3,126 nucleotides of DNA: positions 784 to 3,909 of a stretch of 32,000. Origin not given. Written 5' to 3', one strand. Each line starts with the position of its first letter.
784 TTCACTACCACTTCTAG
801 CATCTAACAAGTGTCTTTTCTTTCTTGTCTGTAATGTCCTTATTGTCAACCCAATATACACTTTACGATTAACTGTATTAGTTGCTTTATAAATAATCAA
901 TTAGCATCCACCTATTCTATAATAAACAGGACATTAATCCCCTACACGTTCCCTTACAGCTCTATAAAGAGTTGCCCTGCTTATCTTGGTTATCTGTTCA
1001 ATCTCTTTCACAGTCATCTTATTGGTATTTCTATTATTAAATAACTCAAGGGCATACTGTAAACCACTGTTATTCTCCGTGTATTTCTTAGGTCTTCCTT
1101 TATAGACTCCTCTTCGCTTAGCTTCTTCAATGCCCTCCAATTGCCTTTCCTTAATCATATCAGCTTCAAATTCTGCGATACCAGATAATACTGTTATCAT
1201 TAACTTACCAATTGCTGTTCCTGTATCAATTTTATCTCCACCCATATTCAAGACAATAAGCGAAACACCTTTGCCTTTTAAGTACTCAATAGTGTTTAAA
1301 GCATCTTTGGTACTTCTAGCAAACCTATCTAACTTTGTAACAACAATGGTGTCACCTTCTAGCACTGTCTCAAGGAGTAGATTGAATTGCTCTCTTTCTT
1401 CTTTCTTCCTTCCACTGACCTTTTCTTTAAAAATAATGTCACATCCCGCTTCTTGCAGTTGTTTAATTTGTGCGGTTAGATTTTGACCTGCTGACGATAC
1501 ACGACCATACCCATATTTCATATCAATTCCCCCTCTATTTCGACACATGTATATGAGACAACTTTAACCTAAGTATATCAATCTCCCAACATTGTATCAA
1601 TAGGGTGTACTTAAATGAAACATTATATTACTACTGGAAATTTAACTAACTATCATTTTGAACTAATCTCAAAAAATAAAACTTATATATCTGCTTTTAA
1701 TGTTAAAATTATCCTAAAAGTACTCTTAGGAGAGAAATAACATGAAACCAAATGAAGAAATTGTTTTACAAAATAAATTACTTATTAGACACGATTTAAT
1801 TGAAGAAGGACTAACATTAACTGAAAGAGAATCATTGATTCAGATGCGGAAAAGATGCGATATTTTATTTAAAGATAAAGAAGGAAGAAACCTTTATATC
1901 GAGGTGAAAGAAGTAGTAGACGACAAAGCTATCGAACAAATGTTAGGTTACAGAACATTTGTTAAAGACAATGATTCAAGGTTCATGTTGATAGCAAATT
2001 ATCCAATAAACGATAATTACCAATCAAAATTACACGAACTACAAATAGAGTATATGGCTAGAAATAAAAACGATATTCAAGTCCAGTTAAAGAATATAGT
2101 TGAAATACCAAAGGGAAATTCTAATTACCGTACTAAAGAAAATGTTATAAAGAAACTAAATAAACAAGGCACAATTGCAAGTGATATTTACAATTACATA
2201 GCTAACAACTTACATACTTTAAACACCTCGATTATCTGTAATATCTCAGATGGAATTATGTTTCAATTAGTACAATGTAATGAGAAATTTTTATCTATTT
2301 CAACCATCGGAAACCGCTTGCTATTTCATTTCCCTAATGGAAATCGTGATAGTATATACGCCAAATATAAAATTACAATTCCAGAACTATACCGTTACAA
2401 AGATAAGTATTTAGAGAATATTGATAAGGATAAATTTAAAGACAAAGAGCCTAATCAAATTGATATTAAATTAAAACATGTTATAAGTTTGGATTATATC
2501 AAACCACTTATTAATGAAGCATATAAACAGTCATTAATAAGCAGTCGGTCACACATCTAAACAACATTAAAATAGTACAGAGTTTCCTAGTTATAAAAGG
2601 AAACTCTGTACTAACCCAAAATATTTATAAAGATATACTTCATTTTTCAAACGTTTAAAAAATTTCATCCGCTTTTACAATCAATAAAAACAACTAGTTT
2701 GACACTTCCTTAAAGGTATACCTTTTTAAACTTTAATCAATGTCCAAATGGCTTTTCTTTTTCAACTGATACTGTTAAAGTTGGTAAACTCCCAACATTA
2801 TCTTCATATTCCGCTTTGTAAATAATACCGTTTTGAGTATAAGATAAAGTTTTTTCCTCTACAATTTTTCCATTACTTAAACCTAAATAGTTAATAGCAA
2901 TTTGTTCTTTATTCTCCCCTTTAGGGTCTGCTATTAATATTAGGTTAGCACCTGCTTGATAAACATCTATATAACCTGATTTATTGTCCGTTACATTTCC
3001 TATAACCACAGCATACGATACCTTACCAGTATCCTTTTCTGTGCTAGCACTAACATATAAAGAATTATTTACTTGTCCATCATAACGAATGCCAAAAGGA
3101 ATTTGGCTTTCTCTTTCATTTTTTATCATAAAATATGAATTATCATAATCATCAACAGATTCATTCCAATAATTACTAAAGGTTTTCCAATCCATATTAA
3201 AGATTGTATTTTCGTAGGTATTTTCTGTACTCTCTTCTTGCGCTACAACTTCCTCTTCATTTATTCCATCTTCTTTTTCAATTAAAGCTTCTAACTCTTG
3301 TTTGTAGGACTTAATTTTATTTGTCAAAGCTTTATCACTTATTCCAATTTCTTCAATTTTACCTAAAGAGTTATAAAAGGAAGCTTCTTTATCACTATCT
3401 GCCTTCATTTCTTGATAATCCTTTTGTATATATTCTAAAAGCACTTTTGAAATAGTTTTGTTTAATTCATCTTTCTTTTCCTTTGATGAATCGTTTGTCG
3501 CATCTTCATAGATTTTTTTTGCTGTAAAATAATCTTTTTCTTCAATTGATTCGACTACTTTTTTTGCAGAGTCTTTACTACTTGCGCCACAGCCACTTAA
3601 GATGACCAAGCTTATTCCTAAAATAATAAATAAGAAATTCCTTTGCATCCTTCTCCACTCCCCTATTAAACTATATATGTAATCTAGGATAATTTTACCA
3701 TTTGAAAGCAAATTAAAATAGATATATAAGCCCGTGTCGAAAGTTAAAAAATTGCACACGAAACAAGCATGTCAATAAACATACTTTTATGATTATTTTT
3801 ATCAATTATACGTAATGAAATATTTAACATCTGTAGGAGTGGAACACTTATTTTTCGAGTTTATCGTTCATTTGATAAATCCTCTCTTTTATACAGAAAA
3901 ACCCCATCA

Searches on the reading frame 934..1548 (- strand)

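Call 10: search_protein_families(library=pfam, proteins=[window:934-1548:-], max_evalue=0.01)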
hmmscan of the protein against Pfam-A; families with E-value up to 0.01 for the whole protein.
window:934-1548:- (204 aa): 5 families
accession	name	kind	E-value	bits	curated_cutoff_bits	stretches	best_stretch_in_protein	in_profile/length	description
PF00239.26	Resolvase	-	1.1e-41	142.7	23.3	1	12-148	2-144/145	Resolvase, N terminal domain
PF02796.21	HTH_7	-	6e-07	29.9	23.8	1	151-197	1-41/45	Helix-turn-helix domain of resolvase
PF08279.18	HTH_11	-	0.00021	21.5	25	0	165-199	4-37/55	HTH domain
PF12728.13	HTH_17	-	0.0034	18.1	27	1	178-200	2-24/51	Helix-turn-helix domain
PF00440.29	TetR_N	-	0.0034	17.6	24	1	165-196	4-35/47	Bacterial regulatory proteins, tetR family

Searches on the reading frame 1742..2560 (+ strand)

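Call 10: search_protein_families(library=pfam, proteins=[window:1742-2560:+], max_evalue=0.01)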
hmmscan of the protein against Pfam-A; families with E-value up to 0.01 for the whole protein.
window:1742-2560:+ (272 aa): 2 families
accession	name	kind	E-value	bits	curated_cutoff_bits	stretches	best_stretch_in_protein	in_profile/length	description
PF01939.22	NucS_C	-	4.5e-06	27.1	24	1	9-78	5-74/124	Endonuclease NucS C-terminal domain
PF07199.16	DUF1411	-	0.00043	20.5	22.3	1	88-163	98-170/194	Protein of unknown function (DUF1411)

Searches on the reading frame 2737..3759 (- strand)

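Call 10: search_protein_families(library=pfam, proteins=[window:2737-3759:-], max_evalue=0.01)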
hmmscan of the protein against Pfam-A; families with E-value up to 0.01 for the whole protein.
window:2737-3759:- (340 aa): 0 families

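Call 84: search_protein_families(library=pfam, proteins=[window:2737-3759:-], max_evalue=10)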
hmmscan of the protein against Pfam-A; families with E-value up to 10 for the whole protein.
window:2737-3759:- (340 aa): 3 families
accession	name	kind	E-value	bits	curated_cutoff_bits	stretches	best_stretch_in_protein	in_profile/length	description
PF01895.24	PhoU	-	0.21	12.4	23.5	1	61-139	8-79/89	PhoU domain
PF13943.11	WPP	-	0.73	10.8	25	1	58-117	34-98/102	WPP domain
PF09388.15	SpoOE-like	-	1.1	9.8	23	1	145-173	1-28/42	Spo0E like sporulation regulatory protein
